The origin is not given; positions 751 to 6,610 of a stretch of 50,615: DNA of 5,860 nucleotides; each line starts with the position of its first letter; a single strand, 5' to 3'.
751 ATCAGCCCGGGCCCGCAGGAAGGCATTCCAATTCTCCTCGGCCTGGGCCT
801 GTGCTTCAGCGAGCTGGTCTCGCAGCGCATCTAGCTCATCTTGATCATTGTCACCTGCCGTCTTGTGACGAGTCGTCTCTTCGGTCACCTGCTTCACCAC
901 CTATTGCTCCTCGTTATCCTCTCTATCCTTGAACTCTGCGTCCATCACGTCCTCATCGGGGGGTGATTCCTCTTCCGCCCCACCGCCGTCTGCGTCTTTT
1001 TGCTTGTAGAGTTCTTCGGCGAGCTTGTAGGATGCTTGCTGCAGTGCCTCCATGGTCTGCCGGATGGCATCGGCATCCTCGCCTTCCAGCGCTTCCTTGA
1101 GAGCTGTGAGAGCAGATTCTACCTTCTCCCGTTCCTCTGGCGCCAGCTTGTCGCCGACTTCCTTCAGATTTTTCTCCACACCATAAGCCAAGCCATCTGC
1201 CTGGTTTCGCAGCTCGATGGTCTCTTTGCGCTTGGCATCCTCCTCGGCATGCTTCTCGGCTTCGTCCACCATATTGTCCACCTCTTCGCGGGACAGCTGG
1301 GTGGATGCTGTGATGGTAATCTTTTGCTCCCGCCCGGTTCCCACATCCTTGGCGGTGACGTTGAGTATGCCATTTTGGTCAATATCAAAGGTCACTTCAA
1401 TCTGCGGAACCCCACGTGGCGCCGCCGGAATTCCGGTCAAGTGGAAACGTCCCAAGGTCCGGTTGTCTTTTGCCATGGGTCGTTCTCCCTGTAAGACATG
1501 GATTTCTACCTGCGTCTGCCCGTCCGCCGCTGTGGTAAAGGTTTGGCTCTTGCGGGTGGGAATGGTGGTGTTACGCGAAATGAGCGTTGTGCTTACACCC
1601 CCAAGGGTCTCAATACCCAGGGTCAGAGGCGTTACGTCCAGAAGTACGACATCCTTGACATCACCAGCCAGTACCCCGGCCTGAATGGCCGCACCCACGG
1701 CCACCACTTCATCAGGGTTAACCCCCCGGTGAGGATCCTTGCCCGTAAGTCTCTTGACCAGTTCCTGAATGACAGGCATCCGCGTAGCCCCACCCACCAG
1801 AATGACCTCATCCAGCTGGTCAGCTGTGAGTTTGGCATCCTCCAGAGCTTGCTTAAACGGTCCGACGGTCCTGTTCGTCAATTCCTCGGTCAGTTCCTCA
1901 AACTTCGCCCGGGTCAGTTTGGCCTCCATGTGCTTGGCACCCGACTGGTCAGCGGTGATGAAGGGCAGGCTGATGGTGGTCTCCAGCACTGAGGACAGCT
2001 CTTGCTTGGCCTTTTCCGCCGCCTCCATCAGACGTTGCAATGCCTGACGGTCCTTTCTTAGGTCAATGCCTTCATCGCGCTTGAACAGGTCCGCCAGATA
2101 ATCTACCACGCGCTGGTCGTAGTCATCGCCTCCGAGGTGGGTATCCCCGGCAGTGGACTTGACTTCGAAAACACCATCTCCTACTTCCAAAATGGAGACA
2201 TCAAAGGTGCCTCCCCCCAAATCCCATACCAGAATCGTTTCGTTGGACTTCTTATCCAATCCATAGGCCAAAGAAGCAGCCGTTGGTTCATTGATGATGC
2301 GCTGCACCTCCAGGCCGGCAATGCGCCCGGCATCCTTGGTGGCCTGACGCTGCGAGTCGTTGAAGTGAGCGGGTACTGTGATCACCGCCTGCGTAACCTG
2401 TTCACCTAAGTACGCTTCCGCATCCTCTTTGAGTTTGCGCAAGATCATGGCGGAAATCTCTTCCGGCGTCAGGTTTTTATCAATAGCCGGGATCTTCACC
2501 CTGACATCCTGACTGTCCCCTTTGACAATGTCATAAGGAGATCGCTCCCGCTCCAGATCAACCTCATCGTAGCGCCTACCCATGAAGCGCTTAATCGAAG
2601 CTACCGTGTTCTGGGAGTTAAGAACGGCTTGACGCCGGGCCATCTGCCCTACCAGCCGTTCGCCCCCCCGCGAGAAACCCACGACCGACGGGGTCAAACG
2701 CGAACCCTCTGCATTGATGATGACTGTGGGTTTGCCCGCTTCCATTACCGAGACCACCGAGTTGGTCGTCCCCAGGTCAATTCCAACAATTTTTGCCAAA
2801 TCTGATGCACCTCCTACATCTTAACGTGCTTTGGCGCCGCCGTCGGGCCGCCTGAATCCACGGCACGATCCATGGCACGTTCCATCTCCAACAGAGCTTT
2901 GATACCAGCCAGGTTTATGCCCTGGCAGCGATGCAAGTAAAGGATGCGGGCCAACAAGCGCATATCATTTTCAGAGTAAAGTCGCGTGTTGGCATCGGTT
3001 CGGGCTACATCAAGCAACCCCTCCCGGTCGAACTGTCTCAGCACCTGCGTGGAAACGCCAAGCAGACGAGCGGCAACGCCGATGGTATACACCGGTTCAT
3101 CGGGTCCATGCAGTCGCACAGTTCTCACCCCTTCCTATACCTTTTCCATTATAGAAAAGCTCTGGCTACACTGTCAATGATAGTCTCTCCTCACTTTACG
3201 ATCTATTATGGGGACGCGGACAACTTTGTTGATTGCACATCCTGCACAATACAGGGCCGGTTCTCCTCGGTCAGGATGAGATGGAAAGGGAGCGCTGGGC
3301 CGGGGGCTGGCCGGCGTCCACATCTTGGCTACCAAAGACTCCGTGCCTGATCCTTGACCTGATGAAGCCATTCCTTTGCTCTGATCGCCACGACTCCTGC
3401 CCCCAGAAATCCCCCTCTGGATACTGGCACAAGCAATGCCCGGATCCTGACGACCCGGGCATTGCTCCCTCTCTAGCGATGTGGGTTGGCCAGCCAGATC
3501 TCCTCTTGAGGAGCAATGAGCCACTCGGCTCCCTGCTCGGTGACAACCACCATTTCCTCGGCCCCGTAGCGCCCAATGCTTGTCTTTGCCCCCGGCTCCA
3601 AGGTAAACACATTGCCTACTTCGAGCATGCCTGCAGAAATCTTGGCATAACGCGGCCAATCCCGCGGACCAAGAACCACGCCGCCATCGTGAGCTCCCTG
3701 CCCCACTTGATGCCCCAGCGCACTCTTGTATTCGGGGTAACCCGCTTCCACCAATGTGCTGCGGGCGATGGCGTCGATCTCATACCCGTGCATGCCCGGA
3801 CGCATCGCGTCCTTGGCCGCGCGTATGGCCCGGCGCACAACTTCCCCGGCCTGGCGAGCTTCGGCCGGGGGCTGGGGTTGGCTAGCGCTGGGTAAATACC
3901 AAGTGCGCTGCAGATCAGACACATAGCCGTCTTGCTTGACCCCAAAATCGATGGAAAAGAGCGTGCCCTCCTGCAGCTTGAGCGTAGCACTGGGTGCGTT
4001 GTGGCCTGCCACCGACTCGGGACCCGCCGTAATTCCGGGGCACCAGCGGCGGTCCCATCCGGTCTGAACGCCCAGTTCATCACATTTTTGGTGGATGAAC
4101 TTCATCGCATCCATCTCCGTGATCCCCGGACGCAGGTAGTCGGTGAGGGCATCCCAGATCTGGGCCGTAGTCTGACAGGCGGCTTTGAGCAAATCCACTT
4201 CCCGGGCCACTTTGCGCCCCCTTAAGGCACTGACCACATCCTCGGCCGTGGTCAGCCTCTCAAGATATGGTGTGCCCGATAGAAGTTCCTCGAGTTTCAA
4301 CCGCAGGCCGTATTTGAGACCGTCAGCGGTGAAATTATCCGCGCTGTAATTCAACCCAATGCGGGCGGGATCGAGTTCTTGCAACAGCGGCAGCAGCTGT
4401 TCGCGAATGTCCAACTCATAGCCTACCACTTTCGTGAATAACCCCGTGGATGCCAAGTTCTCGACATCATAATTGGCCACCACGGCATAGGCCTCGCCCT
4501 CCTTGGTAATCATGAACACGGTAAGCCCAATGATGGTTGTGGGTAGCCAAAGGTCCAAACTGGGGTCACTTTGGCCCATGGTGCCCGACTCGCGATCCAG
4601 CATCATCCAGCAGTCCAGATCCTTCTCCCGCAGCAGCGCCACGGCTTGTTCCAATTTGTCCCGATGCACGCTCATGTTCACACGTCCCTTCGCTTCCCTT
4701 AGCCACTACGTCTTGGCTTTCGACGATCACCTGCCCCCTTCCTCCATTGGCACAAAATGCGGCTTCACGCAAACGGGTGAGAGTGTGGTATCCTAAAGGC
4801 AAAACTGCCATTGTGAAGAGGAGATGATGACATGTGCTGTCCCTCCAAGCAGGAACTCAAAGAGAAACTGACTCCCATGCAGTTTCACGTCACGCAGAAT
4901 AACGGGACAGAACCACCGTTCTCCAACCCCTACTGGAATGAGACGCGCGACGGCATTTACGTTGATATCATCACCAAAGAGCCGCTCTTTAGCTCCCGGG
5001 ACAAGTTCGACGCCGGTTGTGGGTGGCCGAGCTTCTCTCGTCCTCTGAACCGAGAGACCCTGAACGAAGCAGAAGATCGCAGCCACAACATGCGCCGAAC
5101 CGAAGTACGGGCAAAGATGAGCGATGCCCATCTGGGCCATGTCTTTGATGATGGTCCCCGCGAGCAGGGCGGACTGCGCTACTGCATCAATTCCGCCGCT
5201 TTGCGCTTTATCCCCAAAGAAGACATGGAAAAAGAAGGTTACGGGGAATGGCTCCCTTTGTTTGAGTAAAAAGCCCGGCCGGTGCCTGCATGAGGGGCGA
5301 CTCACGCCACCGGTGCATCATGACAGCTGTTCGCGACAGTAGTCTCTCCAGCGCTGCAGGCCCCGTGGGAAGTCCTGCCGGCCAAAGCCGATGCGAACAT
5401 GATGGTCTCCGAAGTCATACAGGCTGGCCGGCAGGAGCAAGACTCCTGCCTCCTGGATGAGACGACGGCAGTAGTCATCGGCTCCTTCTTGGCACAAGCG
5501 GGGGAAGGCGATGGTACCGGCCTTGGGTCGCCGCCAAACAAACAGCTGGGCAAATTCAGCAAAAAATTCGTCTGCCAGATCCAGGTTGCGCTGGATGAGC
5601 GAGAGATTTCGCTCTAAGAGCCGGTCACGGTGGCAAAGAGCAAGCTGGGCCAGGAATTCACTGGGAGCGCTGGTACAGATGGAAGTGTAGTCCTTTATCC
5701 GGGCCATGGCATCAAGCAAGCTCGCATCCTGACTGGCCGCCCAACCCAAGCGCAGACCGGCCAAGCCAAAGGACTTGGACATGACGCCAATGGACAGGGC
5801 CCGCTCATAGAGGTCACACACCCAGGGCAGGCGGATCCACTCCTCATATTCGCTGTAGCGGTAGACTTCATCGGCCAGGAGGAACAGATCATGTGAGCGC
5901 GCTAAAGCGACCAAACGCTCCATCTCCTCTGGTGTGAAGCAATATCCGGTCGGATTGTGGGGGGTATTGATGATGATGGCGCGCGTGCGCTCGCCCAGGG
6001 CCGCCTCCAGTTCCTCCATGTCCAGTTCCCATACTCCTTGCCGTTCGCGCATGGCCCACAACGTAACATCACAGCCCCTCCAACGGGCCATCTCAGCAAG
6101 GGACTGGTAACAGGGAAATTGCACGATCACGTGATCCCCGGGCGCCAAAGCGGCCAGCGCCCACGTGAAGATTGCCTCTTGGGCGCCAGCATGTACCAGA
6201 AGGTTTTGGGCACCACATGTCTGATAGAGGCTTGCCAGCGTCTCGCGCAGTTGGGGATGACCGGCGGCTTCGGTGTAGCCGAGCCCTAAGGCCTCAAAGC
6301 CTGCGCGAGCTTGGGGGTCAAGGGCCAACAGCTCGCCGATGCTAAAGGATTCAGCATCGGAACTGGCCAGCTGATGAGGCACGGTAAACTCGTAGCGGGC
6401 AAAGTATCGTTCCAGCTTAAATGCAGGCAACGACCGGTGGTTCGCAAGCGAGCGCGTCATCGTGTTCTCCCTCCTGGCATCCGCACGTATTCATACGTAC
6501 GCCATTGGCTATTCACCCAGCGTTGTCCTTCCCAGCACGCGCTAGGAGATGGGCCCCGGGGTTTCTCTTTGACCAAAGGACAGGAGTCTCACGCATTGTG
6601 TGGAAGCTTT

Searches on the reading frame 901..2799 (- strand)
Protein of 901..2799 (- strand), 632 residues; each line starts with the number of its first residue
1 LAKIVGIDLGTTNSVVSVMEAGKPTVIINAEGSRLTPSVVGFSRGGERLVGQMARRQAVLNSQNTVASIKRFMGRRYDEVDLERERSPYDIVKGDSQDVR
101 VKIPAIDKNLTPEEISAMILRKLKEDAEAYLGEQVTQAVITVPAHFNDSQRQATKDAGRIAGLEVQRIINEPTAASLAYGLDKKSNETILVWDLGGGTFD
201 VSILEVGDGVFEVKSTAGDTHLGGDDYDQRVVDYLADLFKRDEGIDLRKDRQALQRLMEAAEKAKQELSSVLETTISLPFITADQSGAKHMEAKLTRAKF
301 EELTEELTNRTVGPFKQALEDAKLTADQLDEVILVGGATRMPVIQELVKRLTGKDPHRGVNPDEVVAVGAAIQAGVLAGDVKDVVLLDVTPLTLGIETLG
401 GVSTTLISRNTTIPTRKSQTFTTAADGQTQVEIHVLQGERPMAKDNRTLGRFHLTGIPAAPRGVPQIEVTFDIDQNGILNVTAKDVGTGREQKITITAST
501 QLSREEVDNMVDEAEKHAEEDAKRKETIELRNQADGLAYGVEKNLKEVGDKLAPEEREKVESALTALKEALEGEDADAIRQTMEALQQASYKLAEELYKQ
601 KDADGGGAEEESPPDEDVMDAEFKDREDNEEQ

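Call 46: search_protein_families(library=pfam, proteins=[window:901-2799:-], max_evalue=0.00001)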
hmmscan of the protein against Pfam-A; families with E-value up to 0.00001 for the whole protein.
window:901-2799:- (632 aa): 2 families
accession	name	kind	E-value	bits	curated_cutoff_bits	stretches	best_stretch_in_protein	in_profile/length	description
PF00012.26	HSP70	-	2.5e-262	871.9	20.6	1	4-598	1-598/599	Hsp70 protein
PF06723.19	MreB_Mbl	-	1.2e-17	64.2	27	1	113-372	71-317/327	MreB/Mbl protein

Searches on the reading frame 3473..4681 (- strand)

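Call 46: search_protein_families(library=pfam, proteins=[window:3473-4681:-], max_evalue=0.00001)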
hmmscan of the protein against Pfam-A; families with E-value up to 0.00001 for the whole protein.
window:3473-4681:- (402 aa): 1 family
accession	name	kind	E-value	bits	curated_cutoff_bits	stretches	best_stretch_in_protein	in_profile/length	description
PF00557.29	Peptidase_M24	-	1.5e-36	126.6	23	1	164-382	2-208/208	Metallopeptidase family M24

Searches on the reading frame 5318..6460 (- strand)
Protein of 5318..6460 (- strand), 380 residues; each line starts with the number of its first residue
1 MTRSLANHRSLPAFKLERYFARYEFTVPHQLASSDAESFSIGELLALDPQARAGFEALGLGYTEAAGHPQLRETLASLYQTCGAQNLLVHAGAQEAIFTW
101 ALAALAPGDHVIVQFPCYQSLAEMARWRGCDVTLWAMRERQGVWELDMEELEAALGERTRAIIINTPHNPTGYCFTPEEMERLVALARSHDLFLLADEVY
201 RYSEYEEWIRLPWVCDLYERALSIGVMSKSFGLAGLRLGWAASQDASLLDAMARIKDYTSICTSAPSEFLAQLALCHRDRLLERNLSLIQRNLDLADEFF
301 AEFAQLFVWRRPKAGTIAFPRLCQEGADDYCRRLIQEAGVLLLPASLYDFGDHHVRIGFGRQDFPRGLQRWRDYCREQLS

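Call 46: search_protein_families(library=pfam, proteins=[window:5318-6460:-], max_evalue=0.00001)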
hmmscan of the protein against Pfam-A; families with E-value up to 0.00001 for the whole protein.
window:5318-6460:- (380 aa): 3 families
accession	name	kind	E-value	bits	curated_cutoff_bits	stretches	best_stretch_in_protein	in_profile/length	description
PF00155.27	Aminotran_1_2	-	5.4e-46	157.9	19.7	1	61-359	37-346/361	Aminotransferase class I and II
PF00266.25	Aminotran_5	-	1.8e-06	27.6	21.5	1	68-199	45-177/371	Aminotransferase class-V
PF01053.26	Cys_Met_Meta_PP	-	7.1e-06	25.3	27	1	70-199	56-175/381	Cys/Met metabolism PLP-dependent enzyme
